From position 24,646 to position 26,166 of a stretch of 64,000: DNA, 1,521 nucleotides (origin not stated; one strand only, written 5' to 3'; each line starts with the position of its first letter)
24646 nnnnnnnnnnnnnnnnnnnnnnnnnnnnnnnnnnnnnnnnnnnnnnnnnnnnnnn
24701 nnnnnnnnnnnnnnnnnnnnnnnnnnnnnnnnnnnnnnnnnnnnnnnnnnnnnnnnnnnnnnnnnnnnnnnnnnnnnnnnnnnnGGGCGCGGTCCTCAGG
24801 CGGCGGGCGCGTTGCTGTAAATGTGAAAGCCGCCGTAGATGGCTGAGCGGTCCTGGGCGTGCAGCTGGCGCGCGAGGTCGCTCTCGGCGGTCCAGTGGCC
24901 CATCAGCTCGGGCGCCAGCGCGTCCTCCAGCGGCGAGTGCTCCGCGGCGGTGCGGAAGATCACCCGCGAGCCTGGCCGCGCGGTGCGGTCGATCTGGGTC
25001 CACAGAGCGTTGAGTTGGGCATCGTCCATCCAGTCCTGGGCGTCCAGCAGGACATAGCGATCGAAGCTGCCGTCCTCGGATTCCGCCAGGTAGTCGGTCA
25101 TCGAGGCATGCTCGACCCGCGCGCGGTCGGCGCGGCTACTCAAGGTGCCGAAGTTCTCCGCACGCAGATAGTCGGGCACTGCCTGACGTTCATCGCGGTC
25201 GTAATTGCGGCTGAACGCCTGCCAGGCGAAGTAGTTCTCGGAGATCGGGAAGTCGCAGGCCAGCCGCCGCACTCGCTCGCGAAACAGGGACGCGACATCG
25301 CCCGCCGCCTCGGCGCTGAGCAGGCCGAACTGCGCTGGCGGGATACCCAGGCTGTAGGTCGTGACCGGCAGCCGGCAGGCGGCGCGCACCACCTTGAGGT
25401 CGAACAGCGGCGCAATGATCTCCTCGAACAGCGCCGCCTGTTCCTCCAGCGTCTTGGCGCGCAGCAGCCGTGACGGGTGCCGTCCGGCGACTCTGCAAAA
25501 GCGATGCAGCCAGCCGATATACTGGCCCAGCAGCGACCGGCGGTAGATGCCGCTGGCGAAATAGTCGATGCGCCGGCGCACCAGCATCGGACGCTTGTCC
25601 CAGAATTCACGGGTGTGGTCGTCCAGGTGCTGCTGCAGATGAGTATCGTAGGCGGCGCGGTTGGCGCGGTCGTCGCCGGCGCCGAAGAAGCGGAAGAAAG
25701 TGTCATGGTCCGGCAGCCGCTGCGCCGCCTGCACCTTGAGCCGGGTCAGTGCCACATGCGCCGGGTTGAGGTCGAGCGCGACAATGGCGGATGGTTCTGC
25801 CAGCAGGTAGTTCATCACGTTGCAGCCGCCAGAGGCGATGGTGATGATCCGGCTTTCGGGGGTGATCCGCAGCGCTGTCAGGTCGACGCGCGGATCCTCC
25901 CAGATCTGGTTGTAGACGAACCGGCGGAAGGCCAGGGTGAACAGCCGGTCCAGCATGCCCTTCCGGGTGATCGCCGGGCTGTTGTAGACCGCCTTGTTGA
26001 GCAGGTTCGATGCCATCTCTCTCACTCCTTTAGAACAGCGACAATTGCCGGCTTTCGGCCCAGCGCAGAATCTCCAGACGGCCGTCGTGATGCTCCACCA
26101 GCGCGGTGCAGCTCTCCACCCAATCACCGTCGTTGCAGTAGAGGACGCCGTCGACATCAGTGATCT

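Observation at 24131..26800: Metallophosphoesterase-btaA-btaB cluster: phosphorus-free betaine-lipid (DGTS) synthesis with candidate PlcP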

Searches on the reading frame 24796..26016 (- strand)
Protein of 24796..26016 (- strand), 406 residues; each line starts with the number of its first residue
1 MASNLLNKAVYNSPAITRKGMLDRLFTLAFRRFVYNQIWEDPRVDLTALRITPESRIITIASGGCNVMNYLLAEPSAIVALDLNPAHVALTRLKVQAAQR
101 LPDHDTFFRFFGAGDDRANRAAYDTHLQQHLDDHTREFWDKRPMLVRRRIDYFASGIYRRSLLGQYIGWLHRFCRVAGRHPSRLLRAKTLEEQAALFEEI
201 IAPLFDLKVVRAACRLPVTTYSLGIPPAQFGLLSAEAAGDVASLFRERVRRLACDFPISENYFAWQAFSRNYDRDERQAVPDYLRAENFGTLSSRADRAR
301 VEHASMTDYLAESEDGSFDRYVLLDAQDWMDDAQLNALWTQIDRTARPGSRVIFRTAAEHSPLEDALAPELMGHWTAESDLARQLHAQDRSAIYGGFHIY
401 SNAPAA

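Call 3: search_protein_families(library=pfam, proteins=[window:24796-26016:-], max_evalue=0.01)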
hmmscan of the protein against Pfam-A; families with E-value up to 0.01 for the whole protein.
window:24796-26016:- (406 aa): 3 families
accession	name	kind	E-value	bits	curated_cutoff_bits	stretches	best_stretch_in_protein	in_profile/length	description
PF11899.13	DUF3419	-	2.6e-107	359.8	28.2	1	27-401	7-384/385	Protein of unknown function (DUF3419)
PF13649.12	Methyltransf_25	-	0.0009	20.3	27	0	298-349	47-96/97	Methyltransferase domain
PF08241.18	Methyltransf_11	-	0.0023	19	21.2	0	300-354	45-95/95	Methyltransferase domain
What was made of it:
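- On BtaA (DUF3419, PF11899): 359.8 bits against a cut-off of 28.2, over profile positions 7-384 of 385 (call 3).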

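Call 4: search_protein_families(library=ncbifam, proteins=[window:24796-26016:-], max_evalue=0.01)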
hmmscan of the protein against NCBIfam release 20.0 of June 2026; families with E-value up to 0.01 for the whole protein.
window:24796-26016:- (406 aa): 0 families

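Call 9: find_homologous_proteins(query=window:24796-26016:-)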
Query window:24796-26016:- (406 aa): 8000 proteins with E <= 0.001 among 8000 candidates; the best 120 are listed.
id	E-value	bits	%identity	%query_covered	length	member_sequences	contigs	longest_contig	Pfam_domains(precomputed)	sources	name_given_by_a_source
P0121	7.6e-273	922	100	100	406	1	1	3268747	PF11899.14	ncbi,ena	-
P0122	3.0e-177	608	66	99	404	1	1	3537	PF11899.14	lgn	-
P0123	6.8e-175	600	65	99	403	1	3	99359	PF11899.14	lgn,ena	-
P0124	8.6e-175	600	67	100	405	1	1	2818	PF11899.14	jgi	jgi:S-adenosylmethionine-diacylglycerol 3-amino-3-carboxypropyl transferase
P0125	2.7e-174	598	65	99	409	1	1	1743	PF11899.14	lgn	-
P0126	8.5e-172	590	65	99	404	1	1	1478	PF11899.14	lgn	-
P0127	1.9e-171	589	65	99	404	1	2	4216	PF11899.14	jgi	jgi:S-adenosylmethionine-diacylglycerol 3-amino-3-carboxypropyl transferase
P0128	2.7e-171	588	65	99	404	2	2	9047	PF11899.14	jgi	jgi:S-adenosylmethionine-diacylglycerol 3-amino-3-carboxypropyl transferase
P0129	4.8e-171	587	65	99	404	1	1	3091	PF11899.14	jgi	jgi:S-adenosylmethionine-diacylglycerol 3-amino-3-carboxypropyl transferase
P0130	1.8e-170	585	65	99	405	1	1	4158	PF11899.14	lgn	-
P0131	2.7e-170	585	65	99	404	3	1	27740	PF11899.14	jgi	jgi:S-adenosylmethionine-diacylglycerol 3-amino-3-carboxypropyl transferase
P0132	2.7e-170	585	63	99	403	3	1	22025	PF11899.14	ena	-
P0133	8.5e-170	583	66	99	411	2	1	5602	PF11899.14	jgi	jgi:S-adenosylmethionine-diacylglycerol 3-amino-3-carboxypropyl transferase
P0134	1.3e-169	583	65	99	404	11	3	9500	PF11899.14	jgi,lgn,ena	-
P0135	4.6e-169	581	63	100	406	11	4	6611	PF11899.14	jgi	jgi:S-adenosylmethionine-diacylglycerol 3-amino-3-carboxypropyl transferase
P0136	8.5e-169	580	65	99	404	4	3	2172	PF11899.14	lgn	-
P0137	1.4e-167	576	63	99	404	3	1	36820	PF11899.14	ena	-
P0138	2.4e-167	575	64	100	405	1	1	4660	PF11899.14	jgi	jgi:S-adenosylmethionine-diacylglycerol 3-amino-3-carboxypropyl transferase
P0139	6.3e-167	574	64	99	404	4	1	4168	PF11899.14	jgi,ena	-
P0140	1.2e-166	573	64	99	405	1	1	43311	PF11899.14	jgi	jgi:S-adenosylmethionine-diacylglycerol 3-amino-3-carboxypropyl transferase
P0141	1.9e-166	572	63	99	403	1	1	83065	PF11899.14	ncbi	-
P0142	3.1e-166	571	64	100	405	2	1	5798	PF11899.14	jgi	-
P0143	5.1e-166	571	62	100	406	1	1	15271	PF11899.14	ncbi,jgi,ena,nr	ncbi:MAG TPA: DUF3419 family protein [Stellaceae bacterium]|nr:DUF3419 family protein [Stellaceae ba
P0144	9.1e-166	570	64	99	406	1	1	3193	PF11899.14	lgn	-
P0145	1.0e-165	570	63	99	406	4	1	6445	PF11899.14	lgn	-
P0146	2.2e-165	569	63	99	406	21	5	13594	PF11899.14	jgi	jgi:S-adenosylmethionine-diacylglycerol 3-amino-3-carboxypropyl transferase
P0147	6.5e-165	567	63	99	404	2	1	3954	PF11899.14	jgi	jgi:S-adenosylmethionine-diacylglycerol 3-amino-3-carboxypropyl transferase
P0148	2.0e-163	562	61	99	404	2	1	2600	PF11899.14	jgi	jgi:S-adenosylmethionine-diacylglycerol 3-amino-3-carboxypropyl transferase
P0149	7.4e-162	557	64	99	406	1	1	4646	PF11899.14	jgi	-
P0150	9.2e-162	557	61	99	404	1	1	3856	PF11899.14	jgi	jgi:S-adenosylmethionine-diacylglycerol 3-amino-3-carboxypropyl transferase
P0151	2.1e-161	556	63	99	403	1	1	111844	PF11899.14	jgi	jgi:S-adenosylmethionine-diacylglycerol 3-amino-3-carboxypropyl transferase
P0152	1.6e-159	549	62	99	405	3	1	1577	PF11899.14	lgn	-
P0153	2.3e-158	545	61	99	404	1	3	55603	PF11899.14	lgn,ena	-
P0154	2.8e-158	545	59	99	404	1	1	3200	PF11899.14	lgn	-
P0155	2.9e-158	545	61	99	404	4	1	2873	PF11899.14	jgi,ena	-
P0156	3.8e-158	545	61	99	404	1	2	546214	PF11899.14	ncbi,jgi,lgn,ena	jgi:S-adenosylmethionine-diacylglycerol 3-amino-3-carboxypropyl transferase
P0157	3.7e-157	542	61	99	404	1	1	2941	PF11899.14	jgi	jgi:S-adenosylmethionine-diacylglycerol 3-amino-3-carboxypropyl transferase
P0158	1.3e-156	540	61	99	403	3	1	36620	PF11899.14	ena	-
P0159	1.5e-156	540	60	99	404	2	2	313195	PF11899.14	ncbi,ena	ncbi:MAG TPA: DUF3419 family protein [Alphaproteobacteria bacterium]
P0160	1.7e-156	539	60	99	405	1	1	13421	PF11899.14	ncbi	-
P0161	2.1e-156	539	61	95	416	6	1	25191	PF11899.14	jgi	-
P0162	2.4e-156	539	60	99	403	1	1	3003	PF11899.14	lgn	-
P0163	4.0e-156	538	60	99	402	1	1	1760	PF11899.14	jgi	jgi:S-adenosylmethionine-diacylglycerol 3-amino-3-carboxypropyl transferase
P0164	5.2e-156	538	59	99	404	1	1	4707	PF11899.14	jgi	jgi:S-adenosylmethionine-diacylglycerol 3-amino-3-carboxypropyl transferase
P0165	6.6e-155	534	60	99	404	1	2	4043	PF11899.14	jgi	jgi:S-adenosylmethionine-diacylglycerol 3-amino-3-carboxypropyl transferase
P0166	1.5e-154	533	60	99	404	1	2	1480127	PF11899.14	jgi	jgi:S-adenosylmethionine-diacylglycerol 3-amino-3-carboxypropyl transferase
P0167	4.3e-154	531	59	99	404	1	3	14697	PF11899.14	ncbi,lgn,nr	ncbi:MAG: BtaA family protein [Proteobacteria bacterium]|nr:BtaA family protein [Pseudomonadota bact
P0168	5.8e-154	531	59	99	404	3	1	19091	PF11899.14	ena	-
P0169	9.1e-154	530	60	99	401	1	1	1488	PF11899.14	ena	-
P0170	1.0e-153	530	60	99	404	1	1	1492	PF11899.14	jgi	jgi:S-adenosylmethionine-diacylglycerol 3-amino-3-carboxypropyl transferase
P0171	1.2e-153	530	60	99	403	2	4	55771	PF11899.14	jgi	jgi:S-adenosylmethionine-diacylglycerol 3-amino-3-carboxypropyl transferase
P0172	1.7e-153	529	61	100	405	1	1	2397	PF11899.14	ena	-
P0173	3.0e-153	529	59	99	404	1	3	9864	PF11899.14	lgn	-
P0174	3.7e-153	528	59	99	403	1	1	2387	PF11899.14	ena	-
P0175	4.5e-153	528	60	99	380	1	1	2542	PF11899.14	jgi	jgi:S-adenosylmethionine-diacylglycerol 3-amino-3-carboxypropyl transferase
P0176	6.0e-153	528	59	99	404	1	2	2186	PF11899.14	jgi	jgi:S-adenosylmethionine-diacylglycerol 3-amino-3-carboxypropyl transferase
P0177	6.6e-153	528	59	99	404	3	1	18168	PF11899.14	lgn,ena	-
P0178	9.2e-153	527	59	99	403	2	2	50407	PF11899.14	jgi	jgi:S-adenosylmethionine-diacylglycerol 3-amino-3-carboxypropyl transferase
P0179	1.4e-152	526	58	99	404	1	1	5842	PF11899.14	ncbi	-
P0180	3.2e-152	525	59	99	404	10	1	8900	PF11899.14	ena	-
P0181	3.3e-152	525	58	99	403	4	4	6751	PF11899.14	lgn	-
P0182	5.4e-152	525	60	99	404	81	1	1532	PF11899.14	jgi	-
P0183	5.4e-152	525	60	99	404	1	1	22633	PF11899.14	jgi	jgi:S-adenosylmethionine-diacylglycerol 3-amino-3-carboxypropyl transferase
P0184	7.0e-152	524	59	99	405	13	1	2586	PF11899.14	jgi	jgi:S-adenosylmethionine-diacylglycerol 3-amino-3-carboxypropyl transferase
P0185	7.6e-152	524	60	99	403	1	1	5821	PF11899.14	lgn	-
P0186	1.1e-151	524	59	99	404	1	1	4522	PF11899.14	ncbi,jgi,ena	jgi:S-adenosylmethionine-diacylglycerol 3-amino-3-carboxypropyl transferase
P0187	1.1e-151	524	58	99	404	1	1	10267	PF11899.14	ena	-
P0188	2.3e-151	522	58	99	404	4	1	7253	PF11899.14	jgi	jgi:S-adenosylmethionine-diacylglycerol 3-amino-3-carboxypropyl transferase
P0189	3.4e-151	522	59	99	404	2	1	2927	PF11899.14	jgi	jgi:S-adenosylmethionine-diacylglycerol 3-amino-3-carboxypropyl transferase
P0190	3.8e-151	522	59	99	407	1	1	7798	PF11899.14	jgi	jgi:S-adenosylmethionine-diacylglycerol 3-amino-3-carboxypropyl transferase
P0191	9.4e-151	520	59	98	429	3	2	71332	PF11899.14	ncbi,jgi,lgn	jgi:S-adenosylmethionine-diacylglycerol 3-amino-3-carboxypropyl transferase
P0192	1.1e-150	520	57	99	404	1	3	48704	PF11899.14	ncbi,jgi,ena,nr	ncbi:MAG TPA: BtaA family protein [Stellaceae bacterium]|nr:BtaA family protein [Stellaceae bacteriu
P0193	1.5e-150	520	60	99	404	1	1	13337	PF11899.14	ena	-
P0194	2.2e-150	519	58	99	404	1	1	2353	PF11899.14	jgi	-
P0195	3.9e-150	518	58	99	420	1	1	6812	PF11899.14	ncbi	-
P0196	4.3e-150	518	58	99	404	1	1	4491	PF11899.14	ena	-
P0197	8.3e-150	517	58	98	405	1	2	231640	PF11899.14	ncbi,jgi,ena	-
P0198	1.2e-149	517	58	99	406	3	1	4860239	PF11899.14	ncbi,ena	-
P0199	1.7e-149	516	58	99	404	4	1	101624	PF11899.14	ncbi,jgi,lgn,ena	jgi:S-adenosylmethionine-diacylglycerol 3-amino-3-carboxypropyl transferase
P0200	1.9e-149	516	57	100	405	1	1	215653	PF11899.14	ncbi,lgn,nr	ncbi:MAG: DUF3419 family protein [Alphaproteobacteria bacterium]|nr:DUF3419 family protein [Alphapro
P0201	2.0e-149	516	60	99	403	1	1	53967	PF11899.14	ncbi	ncbi:MAG: DUF3419 family protein [Magnetospirillum sp. WYHS-4]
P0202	2.7e-149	516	59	99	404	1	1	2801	PF11899.14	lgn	-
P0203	4.7e-149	515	59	98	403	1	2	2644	PF11899.14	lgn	-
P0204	4.8e-149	515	58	98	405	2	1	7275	PF11899.14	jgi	jgi:S-adenosylmethionine-diacylglycerol 3-amino-3-carboxypropyl transferase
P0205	5.3e-149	515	57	99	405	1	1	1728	PF11899.14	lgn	-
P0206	7.1e-149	514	56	99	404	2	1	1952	PF11899.14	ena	-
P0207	1.0e-148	514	56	100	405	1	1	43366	PF11899.14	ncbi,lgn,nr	ncbi:MAG: DUF3419 family protein [Alphaproteobacteria bacterium]|nr:DUF3419 family protein [Alphapro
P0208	1.2e-148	514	55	100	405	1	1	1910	PF11899.14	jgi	jgi:S-adenosylmethionine-diacylglycerol 3-amino-3-carboxypropyl transferase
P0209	1.7e-148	513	56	98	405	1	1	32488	PF11899.14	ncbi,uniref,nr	ncbi:DUF3419 family protein [Methylobrevis pamukkalensis]|uniref:S-adenosylmethionine:diacylglycerol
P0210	2.0e-148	513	56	99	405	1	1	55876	PF11899.14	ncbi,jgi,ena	-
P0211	3.7e-148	512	65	85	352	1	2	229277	PF11899.14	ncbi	ncbi:MAG: DUF3419 family protein [Pseudomonadota bacterium]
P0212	5.9e-148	511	57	98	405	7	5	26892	PF11899.14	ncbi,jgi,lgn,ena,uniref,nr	ncbi:DUF3419 family protein [uncultured Rhodospira sp.]|uniref:DUF3419 family protein n=1 Tax=uncult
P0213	6.8e-148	511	56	99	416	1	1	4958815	PF11899.14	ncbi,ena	-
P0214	7.3e-148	511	58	100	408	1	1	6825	PF11899.14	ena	-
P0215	7.6e-148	511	57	98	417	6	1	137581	PF11899.14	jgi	-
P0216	1.1e-147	510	58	99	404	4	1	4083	PF11899.14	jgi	jgi:S-adenosylmethionine-diacylglycerol 3-amino-3-carboxypropyl transferase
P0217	1.4e-147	510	57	99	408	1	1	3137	PF11899.14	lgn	-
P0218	1.5e-147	510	57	98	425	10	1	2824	PF11899.14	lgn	-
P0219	2.4e-147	509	56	98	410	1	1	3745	PF11899.14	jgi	jgi:S-adenosylmethionine-diacylglycerol 3-amino-3-carboxypropyl transferase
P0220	3.9e-147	509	57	99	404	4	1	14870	PF11899.14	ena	-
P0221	4.4e-147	508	54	99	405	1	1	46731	PF11899.14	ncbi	ncbi:MAG: DUF3419 family protein [Magnetospiraceae bacterium]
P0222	4.6e-147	508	55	100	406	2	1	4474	PF11899.14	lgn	-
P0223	5.4e-147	508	56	98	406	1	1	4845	PF11899.14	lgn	-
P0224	7.2e-147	508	55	99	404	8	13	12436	PF11899.14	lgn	-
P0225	1.3e-146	507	56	99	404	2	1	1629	PF11899.14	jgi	-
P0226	1.6e-146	506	56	98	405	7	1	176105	PF11899.14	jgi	-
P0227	1.8e-146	506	56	98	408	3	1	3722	PF11899.14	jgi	jgi:S-adenosylmethionine-diacylglycerol 3-amino-3-carboxypropyl transferase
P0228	1.9e-146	506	58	99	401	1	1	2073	PF11899.14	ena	-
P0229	2.1e-146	506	56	99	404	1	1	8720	PF11899.14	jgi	jgi:S-adenosylmethionine-diacylglycerol 3-amino-3-carboxypropyl transferase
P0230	2.4e-146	506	58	100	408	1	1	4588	PF11899.14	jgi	jgi:S-adenosylmethionine-diacylglycerol 3-amino-3-carboxypropyl transferase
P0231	3.8e-146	505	57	99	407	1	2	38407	PF11899.14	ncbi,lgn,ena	-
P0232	3.8e-146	505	55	99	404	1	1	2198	PF11899.14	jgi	jgi:S-adenosylmethionine-diacylglycerol 3-amino-3-carboxypropyl transferase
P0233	4.2e-146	505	57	99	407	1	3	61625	PF11899.14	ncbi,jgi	ncbi:MAG: hypothetical protein RJB62_1395 [Pseudomonadota bacterium]|jgi:S-adenosylmethionine-diacyl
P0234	4.7e-146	505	57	99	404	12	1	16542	PF11899.14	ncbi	-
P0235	5.6e-146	505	56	99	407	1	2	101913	PF11899.14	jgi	jgi:S-adenosylmethionine-diacylglycerol 3-amino-3-carboxypropyl transferase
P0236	6.9e-146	504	57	99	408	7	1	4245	PF11899.14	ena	-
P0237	9.8e-146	504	56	99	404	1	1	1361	PF11899.14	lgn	-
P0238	1.0e-145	504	56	100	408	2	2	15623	PF11899.14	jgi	-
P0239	1.1e-145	504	58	99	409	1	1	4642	PF11899.14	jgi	jgi:S-adenosylmethionine-diacylglycerol 3-amino-3-carboxypropyl transferase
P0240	1.2e-145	504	56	99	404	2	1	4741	PF11899.14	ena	-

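Call 11: find_related_loci(query=window:24796-26016:-, collection=genome_contigs, flank=4000)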
Query window:24796-26016:- (406 aa) in genome_contigs; peptide patterns used: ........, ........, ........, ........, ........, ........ (x = any residue, [..] = any of these).
600 stretches matched a pattern (row limit reached: there are more); 592 encode a relative of the query (tblastn E <= 1e-3); the best 80 are kept; 80 distinct loci.
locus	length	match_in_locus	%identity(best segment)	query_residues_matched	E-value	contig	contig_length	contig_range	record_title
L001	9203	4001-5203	60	1-401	3e-158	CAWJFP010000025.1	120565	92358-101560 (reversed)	MAG: uncultured proteobacterium isolate MFD09222.bin.2.174 genome assembly, contig: contig_169898, whole genome shotgun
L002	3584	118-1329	61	1-403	2e-164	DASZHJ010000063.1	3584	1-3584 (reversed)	MAG TPA_asm: Stellaceae bacterium isolate SMAG_U6572 k141_788424, whole genome shotgun sequence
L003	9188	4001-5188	59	5-400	5e-154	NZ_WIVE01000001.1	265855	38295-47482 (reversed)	Roseospira navarrensis strain DSM 15114 NODE_1_length_265855_cov_10.9567, whole genome shotgun sequence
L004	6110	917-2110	58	3-400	2e-154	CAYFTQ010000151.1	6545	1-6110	MAG TPA_asm: uncultured Roseospira sp. isolate ERP107533_co1_39 genome assembly, contig: NODE_14614_length_6545_cov_5.89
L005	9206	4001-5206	58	1-400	3e-152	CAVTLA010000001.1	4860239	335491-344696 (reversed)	MAG: uncultured Alphaproteobacteria bacterium isolate MFD06714.bin.1.37 genome assembly, contig: contig_15751, whole gen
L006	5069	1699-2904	57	1-400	3e-153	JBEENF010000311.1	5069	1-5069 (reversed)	MAG: Verrucomicrobiota bacterium isolate crookedriver_2019_sw_WHONDRS-S19S_0041_A_bin.68 scaffold_0006726, whole genome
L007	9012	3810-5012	56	1-401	6e-151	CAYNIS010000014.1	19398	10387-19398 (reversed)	MAG TPA_asm: uncultured Rhodospirillaceae bacterium isolate SRP141376_co3_147 genome assembly, contig: NODE_7608_length_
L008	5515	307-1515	57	1-401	4e-150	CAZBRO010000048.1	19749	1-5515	MAG TPA_asm: uncultured Bordetella sp. isolate binchicken_co50_194 genome assembly, contig: NODE_3056_length_19749_cov_1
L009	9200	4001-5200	56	5-404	5e-150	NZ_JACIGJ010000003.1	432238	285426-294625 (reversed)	Roseospira marina strain DSM 15113 Ga0394286_03, whole genome shotgun sequence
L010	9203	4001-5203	55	1-401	9e-149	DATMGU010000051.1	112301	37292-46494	MAG TPA_asm: Stellaceae bacterium isolate SMAG_U13497 k141_979167, whole genome shotgun sequence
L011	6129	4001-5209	56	1-401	3e-148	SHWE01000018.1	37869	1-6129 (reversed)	MAG: Alphaproteobacteria bacterium isolate Baikal-deep-G57 BACOMB-C4636, whole genome shotgun sequence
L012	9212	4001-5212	54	1-404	8e-148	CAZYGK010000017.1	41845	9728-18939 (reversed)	MAG TPA_asm: uncultured Flavobacteriaceae bacterium isolate SRP173033_co1_335 genome assembly, contig: NODE_1237_length_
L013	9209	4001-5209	55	1-403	7e-148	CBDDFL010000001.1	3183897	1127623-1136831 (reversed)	MAG: Alphaproteobacteria bacterium isolate d22459d1-c2fd-4968-b0a1-c07efa7888a9 genome assembly, contig: contig_1, whole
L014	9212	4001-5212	56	1-403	6e-148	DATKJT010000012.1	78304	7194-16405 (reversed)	MAG TPA_asm: Rhizomicrobium sp. isolate SMAG_U14637 k141_3830023, whole genome shotgun sequence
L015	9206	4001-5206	56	1-401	6e-148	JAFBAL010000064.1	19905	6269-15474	MAG: Alphaproteobacteria bacterium isolate CP_BM_RX_R9_30 BM_RX_R9_k147_3476312, whole genome shotgun sequence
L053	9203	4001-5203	54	1-401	5e-140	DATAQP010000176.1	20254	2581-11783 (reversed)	MAG TPA_asm: Stellaceae bacterium isolate SMAG_U5470 k141_3858762, whole genome shotgun sequence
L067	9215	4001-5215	50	1-406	5e-138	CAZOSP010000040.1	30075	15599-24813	MAG TPA_asm: uncultured Thiomargarita sp. isolate SRP141376_co5_251 genome assembly, contig: NODE_3526_length_30075_cov_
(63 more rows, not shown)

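Call 12: search_dna_similar(query=window:24796-26016:-, collection=plasmids, mode=protein, max_rows=30)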
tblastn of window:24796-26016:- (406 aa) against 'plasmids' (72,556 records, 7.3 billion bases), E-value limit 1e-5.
Records with a match: 14; places in all: 14; records where one place covers at least 80% of the query: 14.
Best place of each record, by identity: <60% 14.
By first word of the organism name: Sinorhizobium 5; Shinella 4; Rhizobium 3; Chondrinema 1; Brevibacillus 1.
By predicted mobility (MOB-suite, as given by PLSDB): non-mobilizable 13; conjugative 1.
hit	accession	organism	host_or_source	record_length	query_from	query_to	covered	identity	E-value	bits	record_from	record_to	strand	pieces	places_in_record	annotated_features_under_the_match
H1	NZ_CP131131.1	Shinella zoogloeoides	isolate,Activated charcoal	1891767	6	400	97%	51.4%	4e-124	402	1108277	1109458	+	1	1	none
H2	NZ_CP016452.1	Sinorhizobium sp. RAC02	Microbial isolate,Algal phycosphere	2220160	6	400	97%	50.1%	3e-121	394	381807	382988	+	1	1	none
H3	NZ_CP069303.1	Shinella sp. PSBB067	monoisolate,Minnesota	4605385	6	399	97%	49.7%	3e-120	391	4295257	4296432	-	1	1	none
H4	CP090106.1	Sinorhizobium meliloti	Medicago,Cell culture,Plant nodule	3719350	6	400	95%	47.3%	2e-91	362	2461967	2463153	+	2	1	none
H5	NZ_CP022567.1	Rhizobium leguminosarum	Root nodule,Pisum sativum root-nodule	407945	6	402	98%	45.7%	1e-110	363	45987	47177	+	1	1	DUF3419 family protein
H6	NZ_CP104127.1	Sinorhizobium sp. M103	Phaseolus vulgaris,cell ...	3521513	6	400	97%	45.5%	7e-107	353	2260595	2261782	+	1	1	none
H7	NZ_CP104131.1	Sinorhizobium sp. K101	Phaseolus vulgaris,cell ...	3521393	20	400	94%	46.6%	9e-106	349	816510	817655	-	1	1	none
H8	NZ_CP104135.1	Sinorhizobium sp. C101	Phaseolus vulgaris,cell ...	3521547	20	400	94%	46.6%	9e-106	349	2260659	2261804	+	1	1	none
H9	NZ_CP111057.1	Chondrinema litorale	Seaweed,red alga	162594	1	399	98%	29.1%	6e-46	176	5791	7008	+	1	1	BtaA family protein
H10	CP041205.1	Rhizobium sp. NIBRBAC000502774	Genome assembly,Coal mine soil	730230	30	394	90%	26.5%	5e-16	88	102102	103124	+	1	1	DUF3419 family protein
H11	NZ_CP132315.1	Shinella oryzae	Homo sapiens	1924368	10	363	87%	25.3%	6e-15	84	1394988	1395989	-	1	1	none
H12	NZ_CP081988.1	Shinella oryzae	cell culture,rhizosphere soil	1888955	15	363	86%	25.7%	8e-16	87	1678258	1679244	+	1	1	none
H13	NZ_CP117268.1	Rhizobium rhododendri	Rhododendron sp.,pure bacterial ...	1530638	30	394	90%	23.8%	5e-14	82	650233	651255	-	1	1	record has no annotation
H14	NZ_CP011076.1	Brevibacillus laterosporus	Oryza sativa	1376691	30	354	80%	23.8%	1e-10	71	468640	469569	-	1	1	none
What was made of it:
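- BtaA: full-length PF11899 match (call 3) and 47% identity to S. meliloti btaA (call 12).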

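Call 14: get_annotated_region(hit=H4, flank=4000)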
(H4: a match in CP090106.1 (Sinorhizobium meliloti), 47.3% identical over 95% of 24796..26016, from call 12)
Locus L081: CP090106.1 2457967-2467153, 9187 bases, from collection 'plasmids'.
description: Sinorhizobium meliloti strain Ak57 plasmid pSymB, complete sequence
organism: Sinorhizobium meliloti (NCBI taxid 382)
taxonomy: Bacteria; Pseudomonadota; Alphaproteobacteria; Hyphomicrobiales; Rhizobiaceae; Sinorhizobium; Sinorhizobium meliloti
host: -; source: Medicago,Cell culture,Plant nodule; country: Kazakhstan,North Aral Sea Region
typing (MOB-suite, as given by PLSDB): non-mobilizable
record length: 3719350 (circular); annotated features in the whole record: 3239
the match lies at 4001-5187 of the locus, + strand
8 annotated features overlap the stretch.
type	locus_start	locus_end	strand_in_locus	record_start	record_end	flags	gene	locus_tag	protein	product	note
CDS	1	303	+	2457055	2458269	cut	-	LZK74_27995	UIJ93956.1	pyrophosphate--fructose-6-phosphate 1-phosphotransferase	-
CDS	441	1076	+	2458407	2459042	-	-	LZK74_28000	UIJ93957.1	LysE family translocator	-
CDS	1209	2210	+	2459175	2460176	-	-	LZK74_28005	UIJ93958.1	transglycosylase SLT domain-containing protein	-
CDS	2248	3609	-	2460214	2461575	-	-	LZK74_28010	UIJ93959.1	beta-lactamase family protein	-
CDS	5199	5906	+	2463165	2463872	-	-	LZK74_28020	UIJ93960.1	class I SAM-dependent methyltransferase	-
CDS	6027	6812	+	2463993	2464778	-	-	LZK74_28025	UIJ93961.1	glycoside hydrolase family 25 protein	-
CDS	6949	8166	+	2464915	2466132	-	-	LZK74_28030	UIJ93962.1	lytic murein transglycosylase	-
CDS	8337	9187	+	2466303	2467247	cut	-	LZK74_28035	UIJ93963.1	DMT family transporter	-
